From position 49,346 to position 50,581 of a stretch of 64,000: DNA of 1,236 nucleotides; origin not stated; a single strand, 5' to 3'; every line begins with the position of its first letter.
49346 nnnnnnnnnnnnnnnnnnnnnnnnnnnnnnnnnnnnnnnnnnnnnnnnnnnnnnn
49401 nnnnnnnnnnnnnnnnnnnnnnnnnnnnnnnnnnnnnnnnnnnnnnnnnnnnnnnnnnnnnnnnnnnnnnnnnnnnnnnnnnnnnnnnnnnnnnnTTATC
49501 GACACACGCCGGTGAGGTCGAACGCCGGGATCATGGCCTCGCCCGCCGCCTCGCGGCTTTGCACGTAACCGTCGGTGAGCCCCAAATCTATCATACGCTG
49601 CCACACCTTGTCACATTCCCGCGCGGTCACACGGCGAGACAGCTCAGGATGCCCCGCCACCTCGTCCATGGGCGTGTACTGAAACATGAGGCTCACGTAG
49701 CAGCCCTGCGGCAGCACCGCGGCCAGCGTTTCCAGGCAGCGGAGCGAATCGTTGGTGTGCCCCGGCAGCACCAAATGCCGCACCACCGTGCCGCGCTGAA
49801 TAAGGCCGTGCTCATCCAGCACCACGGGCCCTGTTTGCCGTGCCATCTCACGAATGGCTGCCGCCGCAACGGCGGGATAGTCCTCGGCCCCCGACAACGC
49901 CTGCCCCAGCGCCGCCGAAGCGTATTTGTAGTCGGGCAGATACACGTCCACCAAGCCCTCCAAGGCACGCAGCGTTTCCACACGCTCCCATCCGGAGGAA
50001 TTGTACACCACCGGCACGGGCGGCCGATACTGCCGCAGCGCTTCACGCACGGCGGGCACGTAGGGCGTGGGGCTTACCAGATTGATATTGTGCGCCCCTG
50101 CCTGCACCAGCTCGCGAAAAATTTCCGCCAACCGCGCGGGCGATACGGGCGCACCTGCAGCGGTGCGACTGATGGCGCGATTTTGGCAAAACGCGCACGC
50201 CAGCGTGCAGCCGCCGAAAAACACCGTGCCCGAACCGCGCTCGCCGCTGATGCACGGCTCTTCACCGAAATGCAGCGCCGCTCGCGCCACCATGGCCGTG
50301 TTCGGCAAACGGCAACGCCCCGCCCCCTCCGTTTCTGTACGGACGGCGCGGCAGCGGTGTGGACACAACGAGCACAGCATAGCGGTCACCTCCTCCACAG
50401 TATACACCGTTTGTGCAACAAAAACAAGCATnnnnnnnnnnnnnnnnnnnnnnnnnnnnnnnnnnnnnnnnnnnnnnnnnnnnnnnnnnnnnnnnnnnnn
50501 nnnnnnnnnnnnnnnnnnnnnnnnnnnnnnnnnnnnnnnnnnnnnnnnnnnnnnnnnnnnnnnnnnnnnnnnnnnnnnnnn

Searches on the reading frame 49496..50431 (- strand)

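Call 7: search_protein_families(library=pfam, proteins=[window:49496-50431:-], max_evalue=0.001)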
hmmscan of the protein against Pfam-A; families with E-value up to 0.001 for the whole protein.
window:49496-50431:- (311 aa): 2 families
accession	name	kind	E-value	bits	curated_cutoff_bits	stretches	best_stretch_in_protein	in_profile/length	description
PF04055.27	Radical_SAM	-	7.4e-08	33.2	29.5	1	70-174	2-115/166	Radical SAM superfamily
PF13353.11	Fer4_12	-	2.4e-05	25.1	22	1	68-119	8-59/137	4Fe-4S single cluster domain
